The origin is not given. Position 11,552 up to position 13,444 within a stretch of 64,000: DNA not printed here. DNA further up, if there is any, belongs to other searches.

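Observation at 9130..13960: Putative integrated plasmid/virus-like element carrying an SF3-like P-loop replication protein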

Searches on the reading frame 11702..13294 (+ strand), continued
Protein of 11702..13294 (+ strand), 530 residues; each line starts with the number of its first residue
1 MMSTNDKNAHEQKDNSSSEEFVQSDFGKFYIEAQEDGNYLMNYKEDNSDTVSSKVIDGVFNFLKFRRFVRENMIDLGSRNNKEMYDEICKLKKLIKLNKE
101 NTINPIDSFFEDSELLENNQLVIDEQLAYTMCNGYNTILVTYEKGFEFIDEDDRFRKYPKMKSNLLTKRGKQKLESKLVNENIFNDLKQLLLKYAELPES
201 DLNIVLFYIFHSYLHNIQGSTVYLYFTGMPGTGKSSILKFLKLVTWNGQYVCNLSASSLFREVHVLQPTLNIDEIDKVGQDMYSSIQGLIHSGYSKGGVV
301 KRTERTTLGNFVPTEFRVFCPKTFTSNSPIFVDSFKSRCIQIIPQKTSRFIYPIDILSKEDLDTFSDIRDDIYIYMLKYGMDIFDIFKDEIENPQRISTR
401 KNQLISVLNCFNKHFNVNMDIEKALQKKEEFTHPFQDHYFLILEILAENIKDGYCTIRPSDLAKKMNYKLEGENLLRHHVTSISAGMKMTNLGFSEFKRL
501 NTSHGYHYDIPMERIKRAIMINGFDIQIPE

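Call 32: find_homologous_proteins(query=L002:14597-16153:-, max_evalue=1e-10)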
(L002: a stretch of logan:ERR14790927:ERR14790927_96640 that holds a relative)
Query L002:14597-16153:- (518 aa): 224 proteins with E <= 1e-10 among 8000 candidates; the best 120 are listed.
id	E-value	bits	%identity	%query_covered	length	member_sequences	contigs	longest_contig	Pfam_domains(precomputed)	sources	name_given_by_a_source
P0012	0.0e+0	1178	100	100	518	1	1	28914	PF00589.28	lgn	-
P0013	1.2e-288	976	81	98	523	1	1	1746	PF00589.28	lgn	-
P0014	1.5e-186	639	80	66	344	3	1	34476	PF00589.28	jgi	jgi:integrase/recombinase XerD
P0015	7.1e-164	564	50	96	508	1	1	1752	PF00589.28,PF22823.3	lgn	-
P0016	5.9e-150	518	48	98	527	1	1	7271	PF13384.13,PF00589.28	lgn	-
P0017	8.0e-145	502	46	98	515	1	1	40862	PF00589.28,PF02899.24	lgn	-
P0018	2.6e-144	500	45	100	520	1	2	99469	PF00589.28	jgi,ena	-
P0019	1.2e-142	494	50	84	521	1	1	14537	PF00589.28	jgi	jgi:site-specific recombinase XerD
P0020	2.4e-141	490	45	95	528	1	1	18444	PF13384.13,PF19610.6,PF00589.28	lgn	-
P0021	1.5e-118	415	42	97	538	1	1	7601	PF00589.28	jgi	-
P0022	6.2e-111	390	39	97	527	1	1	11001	PF13495.13,PF19610.6,PF00589.28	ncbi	-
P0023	7.1e-89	317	37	95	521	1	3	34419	PF00589.28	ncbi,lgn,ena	-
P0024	1.8e-70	256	40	63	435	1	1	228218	PF00589.28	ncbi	-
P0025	1.6e-51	194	36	64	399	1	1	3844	PF00589.28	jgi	-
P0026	1.6e-47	181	40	49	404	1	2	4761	PF00589.28,PF22823.3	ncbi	-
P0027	2.2e-45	174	32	71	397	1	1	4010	PF13495.13,PF00589.28,PF02899.24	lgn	-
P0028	2.2e-45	173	32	72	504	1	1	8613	PF13495.13,PF00589.28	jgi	-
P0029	4.9e-45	172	32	67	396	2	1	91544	PF00589.28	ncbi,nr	ncbi:tyrosine-type recombinase/integrase [Candidatus Woesearchaeota archaeon]|nr:tyrosine-type recom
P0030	7.1e-45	172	29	72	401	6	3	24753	PF00589.28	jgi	jgi:site-specific recombinase XerD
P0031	1.7e-44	171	32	68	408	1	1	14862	PF13495.13,PF00589.28,PF02899.24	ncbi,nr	ncbi:Tyrosine recombinase XerA [uncultured archaeon]|nr:Tyrosine recombinase XerA [uncultured archae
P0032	3.7e-44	169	30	74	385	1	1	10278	PF13495.13,PF00589.28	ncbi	-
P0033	3.9e-44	169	34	74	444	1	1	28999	PF00589.28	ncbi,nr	ncbi:tyrosine-type recombinase/integrase [Candidatus Woesearchaeota archaeon]|nr:tyrosine-type recom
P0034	4.8e-44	169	29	74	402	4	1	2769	PF00589.28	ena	-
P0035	5.1e-44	169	35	56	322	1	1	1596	PF13240.12,PF12773.14,PF00589.28,PF13248.12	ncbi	-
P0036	7.1e-44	169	31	67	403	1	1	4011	PF13495.13,PF00589.28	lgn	-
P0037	1.9e-43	167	34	60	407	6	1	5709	PF13495.13,PF00589.28,PF02899.24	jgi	jgi:integrase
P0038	5.0e-43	166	30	77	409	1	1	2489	PF00589.28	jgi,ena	-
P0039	5.9e-43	166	32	71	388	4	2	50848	PF13240.12,PF00589.28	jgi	-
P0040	1.1e-42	165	32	57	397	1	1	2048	PF00589.28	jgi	-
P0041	2.2e-42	164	35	60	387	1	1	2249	PF00589.28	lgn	-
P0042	2.8e-42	163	36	57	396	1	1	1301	PF00589.28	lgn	-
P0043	8.2e-42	162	31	73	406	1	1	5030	PF00589.28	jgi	jgi:integrase/recombinase XerD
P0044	1.2e-41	161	33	57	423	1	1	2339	PF00589.28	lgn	-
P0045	1.7e-41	161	32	68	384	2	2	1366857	PF00589.28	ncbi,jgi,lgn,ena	-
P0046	2.0e-41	160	30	76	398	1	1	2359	PF00589.28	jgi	jgi:integrase/ribosomal protein L40E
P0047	2.3e-41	160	30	74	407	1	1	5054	PF00589.28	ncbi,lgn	-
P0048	2.7e-41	160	35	61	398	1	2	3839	PF13495.13,PF00589.28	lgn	-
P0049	3.1e-41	160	31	70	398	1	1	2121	PF00589.28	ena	-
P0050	5.9e-41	159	34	58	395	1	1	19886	PF00589.28,PF22823.3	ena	-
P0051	7.4e-41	159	28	73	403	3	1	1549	PF00589.28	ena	-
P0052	7.9e-41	158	33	58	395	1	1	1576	PF00589.28,PF22823.3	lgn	-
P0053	1.0e-40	158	29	76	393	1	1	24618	PF00589.28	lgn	-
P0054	1.1e-40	158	30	74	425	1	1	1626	PF00589.28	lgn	-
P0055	1.2e-40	158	30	74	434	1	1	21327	PF00589.28,PF02899.24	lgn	-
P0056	1.4e-40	158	33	55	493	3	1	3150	PF00589.28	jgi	-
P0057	2.0e-40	157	31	60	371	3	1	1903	PF00589.28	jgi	-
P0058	2.2e-40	157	31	76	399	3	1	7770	PF00589.28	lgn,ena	-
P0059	2.4e-40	157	29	73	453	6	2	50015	PF00589.28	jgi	jgi:integrase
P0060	2.4e-40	157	34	67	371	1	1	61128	PF00589.28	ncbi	-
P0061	3.0e-40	157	31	64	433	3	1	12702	PF00589.28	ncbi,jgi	-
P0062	5.6e-40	156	31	60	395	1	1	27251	PF00589.28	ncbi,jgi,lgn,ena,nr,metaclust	ncbi:MAG: hypothetical protein AYK22_04725 [Thermoplasmatales archaeon SG8-52-3]|nr:MAG: hypothetica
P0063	1.4e-39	154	27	71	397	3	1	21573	PF00589.28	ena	-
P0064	1.5e-39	154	32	65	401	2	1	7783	PF00589.28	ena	-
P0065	1.6e-39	154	34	53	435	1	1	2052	PF13495.13,PF00589.28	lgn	-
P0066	1.9e-39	154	33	67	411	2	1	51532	PF13240.12,PF12773.14,PF00589.28,PF13248.12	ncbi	-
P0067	2.2e-39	154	29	74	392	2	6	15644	PF12773.14,PF00589.28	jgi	jgi:integrase/recombinase XerD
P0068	2.3e-39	154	31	70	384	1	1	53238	PF13495.13,PF00589.28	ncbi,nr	ncbi:Tyrosine recombinase XerA [Candidatus Burarchaeum australiense]|nr:Tyrosine recombinase XerA [C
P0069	2.4e-39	154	29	73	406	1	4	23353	PF00589.28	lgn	-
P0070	3.5e-39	153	31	64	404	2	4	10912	PF13495.13,PF00589.28,PF02899.24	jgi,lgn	-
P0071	4.8e-39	153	30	73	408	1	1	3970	PF00589.28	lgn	-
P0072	4.9e-39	153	30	68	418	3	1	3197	PF00589.28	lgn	-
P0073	5.0e-39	153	29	76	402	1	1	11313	PF00589.28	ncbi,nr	ncbi:MAG: tyrosine-type recombinase/integrase [Candidatus Micrarchaeota archaeon]|nr:tyrosine-type r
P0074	7.2e-39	152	29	74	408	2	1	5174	PF00589.28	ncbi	-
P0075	8.8e-39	152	34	57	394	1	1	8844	PF13240.12,PF00589.28,PF02899.24,PF22823.3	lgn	-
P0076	1.2e-38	151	27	74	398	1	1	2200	PF13240.12,PF00589.28,PF02899.24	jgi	jgi:integrase/recombinase XerD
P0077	2.4e-38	150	29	76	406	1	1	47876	PF00589.28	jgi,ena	-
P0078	3.9e-38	150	34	49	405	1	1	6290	PF00589.28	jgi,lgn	-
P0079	4.0e-38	150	28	71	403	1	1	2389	PF00589.28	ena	-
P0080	4.4e-38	149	30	71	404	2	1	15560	PF00589.28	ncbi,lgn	ncbi:MAG: site-specific integrase [Candidatus Micrarchaeota archaeon]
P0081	5.0e-38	149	29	77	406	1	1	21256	PF00589.28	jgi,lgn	-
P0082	5.2e-38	149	31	65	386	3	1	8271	PF00589.28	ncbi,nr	ncbi:MAG TPA: tyrosine-type recombinase/integrase [Methanocellales archaeon]|nr:tyrosine-type recomb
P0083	5.8e-38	149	29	68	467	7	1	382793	PF00589.28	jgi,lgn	jgi:site-specific recombinase XerD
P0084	9.0e-38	148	32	63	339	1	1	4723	PF00589.28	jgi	jgi:integrase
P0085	1.3e-37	148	30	73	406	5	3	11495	PF00589.28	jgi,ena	jgi:integrase/ribosomal protein L40E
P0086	1.6e-37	148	29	74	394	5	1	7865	PF00589.28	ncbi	-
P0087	2.1e-37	147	28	77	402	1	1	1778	PF00589.28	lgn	-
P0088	2.4e-37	147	31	76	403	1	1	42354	PF00589.28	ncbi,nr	ncbi:tyrosine-type recombinase/integrase [Candidatus Micrarchaeota archaeon]|nr:tyrosine-type recomb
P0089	2.5e-37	147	30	67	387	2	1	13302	PF00589.28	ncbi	-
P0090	2.6e-37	147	31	70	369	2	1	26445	PF00589.28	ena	-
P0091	3.1e-37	147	34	63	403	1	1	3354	PF00589.28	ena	-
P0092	4.4e-37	146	32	69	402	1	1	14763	PF13495.13,PF00589.28,PF02899.24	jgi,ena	-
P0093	1.0e-36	145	29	75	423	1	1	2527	PF00589.28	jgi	-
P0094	1.0e-36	145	31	65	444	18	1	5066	PF24463.2,PF00589.28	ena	-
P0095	1.2e-36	145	31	61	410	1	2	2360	PF00589.28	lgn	-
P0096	1.4e-36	145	29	73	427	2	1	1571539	PF00589.28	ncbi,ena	-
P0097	1.6e-36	144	29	70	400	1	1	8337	PF00589.28,PF02899.24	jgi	jgi:integrase/ribosomal protein L40E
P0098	2.0e-36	144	36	55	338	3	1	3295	PF00589.28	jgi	jgi:site-specific recombinase XerD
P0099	3.4e-36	143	30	67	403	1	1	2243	PF00589.28,PF22823.3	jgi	-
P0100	4.1e-36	143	29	65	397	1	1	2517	PF24463.2,PF00589.28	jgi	-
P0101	4.8e-36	143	35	48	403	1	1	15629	PF13240.12,PF00589.28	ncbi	-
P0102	5.1e-36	143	31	61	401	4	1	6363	PF00589.28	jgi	-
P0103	5.2e-36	143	35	52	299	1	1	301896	PF00589.28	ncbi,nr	ncbi:site-specific integrase, partial [Candidatus Micrarchaeota archaeon]|nr:site-specific integrase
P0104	5.4e-36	143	34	51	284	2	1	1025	PF00589.28,PF22823.3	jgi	jgi:integrase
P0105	6.5e-36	142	35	50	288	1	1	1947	PF00589.28,PF22823.3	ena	-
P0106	6.9e-36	142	30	67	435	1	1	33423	PF00589.28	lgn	-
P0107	1.3e-35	141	29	65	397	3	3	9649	PF24463.2,PF00589.28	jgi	-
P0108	1.6e-35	141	31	61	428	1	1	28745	PF00589.28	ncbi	ncbi:MAG: tyrosine-type recombinase/integrase [Nanoarchaeota archaeon]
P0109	1.6e-35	141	31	60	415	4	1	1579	PF00589.28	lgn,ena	-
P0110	2.4e-35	140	30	67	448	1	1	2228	PF00589.28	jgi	-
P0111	2.5e-35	140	31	61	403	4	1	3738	PF00589.28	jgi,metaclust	metaclust:\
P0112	3.1e-35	140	33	47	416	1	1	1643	PF13240.12,PF00589.28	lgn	-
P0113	3.6e-35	140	29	63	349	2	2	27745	PF00589.28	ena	-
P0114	3.8e-35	140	30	73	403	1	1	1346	PF00589.28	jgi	jgi:integrase/ribosomal protein L40E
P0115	3.9e-35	140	31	72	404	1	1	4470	PF00589.28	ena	-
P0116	4.0e-35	140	29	68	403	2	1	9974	PF00589.28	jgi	jgi:integrase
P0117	4.3e-35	140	28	64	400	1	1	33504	PF00589.28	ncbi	-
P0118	4.3e-35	140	30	68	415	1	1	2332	PF00589.28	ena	-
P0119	5.0e-35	139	29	69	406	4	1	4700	PF00589.28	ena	-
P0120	5.2e-35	139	31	66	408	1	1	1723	PF00589.28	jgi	jgi:site-specific recombinase XerD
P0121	5.5e-35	139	35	54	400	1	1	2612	PF13240.12,PF00589.28,PF22823.3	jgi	jgi:site-specific recombinase XerD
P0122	1.0e-34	138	33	58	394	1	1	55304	PF00589.28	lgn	-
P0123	1.2e-34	138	32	64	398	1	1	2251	PF00589.28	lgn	-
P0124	2.2e-34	137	31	62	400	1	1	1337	PF00589.28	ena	-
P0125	2.2e-34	137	32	54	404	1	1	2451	PF00589.28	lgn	-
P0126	2.4e-34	137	32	61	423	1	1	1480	PF13495.13,PF00589.28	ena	-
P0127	2.9e-34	137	36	43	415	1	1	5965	PF00589.28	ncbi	-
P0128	2.9e-34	137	29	61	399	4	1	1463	PF13495.13,PF00589.28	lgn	-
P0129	3.5e-34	137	34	55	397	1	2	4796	PF00589.28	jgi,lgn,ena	-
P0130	4.1e-34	136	35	55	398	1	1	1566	PF00589.28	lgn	-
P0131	4.7e-34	136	29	72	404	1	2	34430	PF00589.28,PF22823.3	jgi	jgi:site-specific recombinase XerD/phage FluMu protein Com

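Call 33: find_encoding_contigs(protein=P0014, flank=10000)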
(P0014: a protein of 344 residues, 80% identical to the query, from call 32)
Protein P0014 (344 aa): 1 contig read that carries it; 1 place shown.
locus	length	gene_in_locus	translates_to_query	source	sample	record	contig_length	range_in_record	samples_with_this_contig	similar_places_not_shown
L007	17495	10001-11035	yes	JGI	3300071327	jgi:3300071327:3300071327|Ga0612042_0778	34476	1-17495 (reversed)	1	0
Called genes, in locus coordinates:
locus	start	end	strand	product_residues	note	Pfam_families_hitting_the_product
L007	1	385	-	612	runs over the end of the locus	PF02934:GatB_N, PF02938:GAD (weak), PF02637:GatB_Yqey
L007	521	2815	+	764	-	PF02359:CDC48_N, PF02933:CDC48_2, PF05496:RuvB_N (weak), PF13191:AAA_16 (weak), PF00004:AAA, PF17862:AAA_lid_3, PF00004:AAA, PF17862:AAA_lid_3, +32 more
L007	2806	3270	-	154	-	-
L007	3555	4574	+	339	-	PF00801:PKD (faint), PF17963:Big_9 (faint), PF18911:PKD_4 (faint), PF19077:Big_13 (faint), PF15418:DUF4625 (faint), PF18887:MBG_3 (faint), PF05345:He_PIG (faint), PF18981:InlK_D3 (faint)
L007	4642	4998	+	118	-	-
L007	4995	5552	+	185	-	PF01725:Ham1p_like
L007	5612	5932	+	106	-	-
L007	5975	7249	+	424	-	PF00710:Asparaginase, PF17763:Asparaginase_C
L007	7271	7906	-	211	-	-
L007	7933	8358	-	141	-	-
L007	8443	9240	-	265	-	-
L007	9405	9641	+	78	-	-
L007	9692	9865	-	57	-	PF13091:PLDc_2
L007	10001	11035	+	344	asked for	PF00589:Phage_integrase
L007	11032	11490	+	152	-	PF19610:DUF6115 (weak)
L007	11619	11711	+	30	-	-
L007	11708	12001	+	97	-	-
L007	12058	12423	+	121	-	-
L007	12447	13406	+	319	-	PF01555:N6_N4_Mtase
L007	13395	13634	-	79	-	-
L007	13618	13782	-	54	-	-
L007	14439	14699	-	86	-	-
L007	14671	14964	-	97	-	-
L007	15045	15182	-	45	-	-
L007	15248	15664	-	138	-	-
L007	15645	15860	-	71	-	-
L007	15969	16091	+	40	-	-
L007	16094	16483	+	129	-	-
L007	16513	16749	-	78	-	-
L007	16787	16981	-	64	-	-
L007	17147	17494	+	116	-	?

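Call 34: find_encoding_contigs(protein=P0012, flank=10000)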
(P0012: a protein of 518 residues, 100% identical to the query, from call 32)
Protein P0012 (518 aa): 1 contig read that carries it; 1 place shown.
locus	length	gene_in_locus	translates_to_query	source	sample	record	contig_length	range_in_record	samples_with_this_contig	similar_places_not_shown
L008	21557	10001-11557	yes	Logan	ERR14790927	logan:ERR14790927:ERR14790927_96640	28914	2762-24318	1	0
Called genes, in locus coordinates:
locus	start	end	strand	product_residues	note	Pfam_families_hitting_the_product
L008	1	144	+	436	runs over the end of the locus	PF08308:PEGA, PF17963:Big_9 (faint), PF17957:Big_7, PF11617:Cu-binding_MopE (faint)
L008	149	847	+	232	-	PF07314:Lit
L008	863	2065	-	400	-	PF00999:Na_H_Exchanger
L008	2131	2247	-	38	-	-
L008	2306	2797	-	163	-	PF04073:tRNA_edit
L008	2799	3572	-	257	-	PF01978:TrmB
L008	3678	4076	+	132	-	-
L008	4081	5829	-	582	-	PF01336:tRNA_anti-codon, PF00152:tRNA-synt_2, PF02938:GAD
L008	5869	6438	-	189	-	-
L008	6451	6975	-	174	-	-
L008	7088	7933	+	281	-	-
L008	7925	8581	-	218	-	-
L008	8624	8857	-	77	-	PF09997:DUF2238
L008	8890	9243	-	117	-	PF09997:DUF2238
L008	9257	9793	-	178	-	PF01997:Translin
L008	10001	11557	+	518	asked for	PF00589:Phage_integrase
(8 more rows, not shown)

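Call 40: find_related_loci(query=A3, collection=metagenome_contigs, flank=6000)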
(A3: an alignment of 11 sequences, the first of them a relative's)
Query A3 (518 aa) in metagenome_contigs; peptide patterns used: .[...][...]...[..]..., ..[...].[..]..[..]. (x = any residue, [..] = any of these).
279 stretches matched a pattern; 200 encode a relative of the query (tblastn E <= 1e-3); the best 80 are kept; 80 distinct loci.
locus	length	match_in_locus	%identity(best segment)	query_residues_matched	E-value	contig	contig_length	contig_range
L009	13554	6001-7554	49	4-509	2e-168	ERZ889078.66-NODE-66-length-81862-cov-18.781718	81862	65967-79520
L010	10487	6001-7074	33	26-397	8e-51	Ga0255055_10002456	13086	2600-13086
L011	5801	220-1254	32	44-413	4e-50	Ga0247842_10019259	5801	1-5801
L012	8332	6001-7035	32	44-413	4e-50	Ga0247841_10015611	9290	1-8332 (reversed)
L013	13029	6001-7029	32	44-411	6e-49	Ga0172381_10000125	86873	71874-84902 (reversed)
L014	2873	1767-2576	36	121-404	6e-48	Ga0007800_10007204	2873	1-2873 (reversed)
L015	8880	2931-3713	36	113-386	2e-47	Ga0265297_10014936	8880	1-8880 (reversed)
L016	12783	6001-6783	37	113-386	1e-46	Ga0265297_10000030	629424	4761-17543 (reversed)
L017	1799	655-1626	30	76-411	8e-48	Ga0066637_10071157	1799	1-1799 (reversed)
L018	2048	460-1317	32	121-415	5e-47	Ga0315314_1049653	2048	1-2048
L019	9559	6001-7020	29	12-384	3e-46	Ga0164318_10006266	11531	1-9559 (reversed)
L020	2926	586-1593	31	29-390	4e-46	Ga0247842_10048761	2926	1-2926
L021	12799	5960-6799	35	86-389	2e-45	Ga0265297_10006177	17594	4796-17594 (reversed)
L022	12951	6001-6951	30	41-383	2e-45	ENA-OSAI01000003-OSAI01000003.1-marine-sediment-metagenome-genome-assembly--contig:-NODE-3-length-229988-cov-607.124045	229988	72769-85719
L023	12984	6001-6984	32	35-386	7e-46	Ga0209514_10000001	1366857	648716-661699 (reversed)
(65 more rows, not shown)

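Call 41: find_related_loci(query=A3, collection=viral_contigs, flank=6000)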
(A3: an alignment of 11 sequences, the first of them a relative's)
Query A3 (518 aa) in viral_contigs; peptide patterns used: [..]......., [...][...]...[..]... (x = any residue, [..] = any of these).
43 stretches matched a pattern; 10 encode a relative of the query (tblastn E <= 1e-3); 10 distinct loci.
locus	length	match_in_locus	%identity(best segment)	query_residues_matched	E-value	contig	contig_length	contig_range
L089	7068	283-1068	34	122-398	9e-42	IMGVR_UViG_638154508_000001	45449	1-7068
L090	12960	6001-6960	28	62-383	3e-40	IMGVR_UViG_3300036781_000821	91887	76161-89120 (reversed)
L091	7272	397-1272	32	84-396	4e-39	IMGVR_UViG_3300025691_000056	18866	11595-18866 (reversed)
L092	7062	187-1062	32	84-396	3e-39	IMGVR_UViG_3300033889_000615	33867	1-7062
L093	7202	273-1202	26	86-403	2e-28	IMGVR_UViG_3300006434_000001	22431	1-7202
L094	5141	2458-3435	25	89-423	2e-27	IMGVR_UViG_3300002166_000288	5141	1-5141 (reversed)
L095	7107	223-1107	25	87-390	2e-26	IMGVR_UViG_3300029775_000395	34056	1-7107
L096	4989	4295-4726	28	182-319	2e-11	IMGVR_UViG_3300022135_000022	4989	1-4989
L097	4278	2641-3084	29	247-397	2e-10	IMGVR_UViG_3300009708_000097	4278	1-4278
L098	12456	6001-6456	24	181-326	1e-7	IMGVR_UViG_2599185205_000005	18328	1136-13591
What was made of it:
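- Tried and rejected: Only relatives of 34% identity or less (call 41).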

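Call 67: search_protein_representatives(alignment_id=A1)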
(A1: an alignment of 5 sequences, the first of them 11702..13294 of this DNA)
Query: 5 sequences, 835 profile positions. Proteins with E-value up to 0.001 (for the whole library): 10607; up to 1e-10: 3520; up to 1e-30: 77. The best 150 are listed.
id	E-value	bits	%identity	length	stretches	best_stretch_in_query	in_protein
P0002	0.0e+00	1518.2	-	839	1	1-835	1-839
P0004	0.0e+00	1482.1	-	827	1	4-830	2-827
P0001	2.8e-277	938.7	-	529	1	308-833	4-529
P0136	1.2e-236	804.3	-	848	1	20-834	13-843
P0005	5.0e-230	782.4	-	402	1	443-835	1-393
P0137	5.3e-143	494.5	-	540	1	326-828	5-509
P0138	4.8e-116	405.3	-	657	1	27-584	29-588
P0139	8.3e-67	242.4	-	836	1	21-377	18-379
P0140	9.4e-67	242.3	-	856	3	6-361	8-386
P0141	1.5e-66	241.6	-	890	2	11-302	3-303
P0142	1.7e-66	241.4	-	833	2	27-324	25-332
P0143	3.2e-66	240.5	-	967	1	1-323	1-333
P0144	4.7e-65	236.7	-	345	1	30-323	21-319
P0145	8.6e-65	235.8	-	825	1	18-324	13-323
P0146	6.7e-64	232.8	-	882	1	16-415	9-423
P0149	2.9e-60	220.8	-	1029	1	32-336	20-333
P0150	8.9e-60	219.2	-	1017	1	28-330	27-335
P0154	2.1e-56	208.1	-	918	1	28-336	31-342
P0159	1.7e-52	195.1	-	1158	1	10-458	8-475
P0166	5.8e-46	173.5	-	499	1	460-805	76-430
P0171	6.6e-44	166.7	-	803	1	485-795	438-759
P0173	4.1e-43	164.1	-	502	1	453-828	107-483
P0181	2.1e-41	158.4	-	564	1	484-828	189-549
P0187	1.1e-37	146.1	-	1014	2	474-808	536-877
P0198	1.9e-33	132.1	-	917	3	471-816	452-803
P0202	1.5e-32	129.1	-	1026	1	483-809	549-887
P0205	4.2e-31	124.3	-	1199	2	483-820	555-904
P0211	2.0e-30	122.1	-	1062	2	471-803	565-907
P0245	9.3e-28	113.3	-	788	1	438-832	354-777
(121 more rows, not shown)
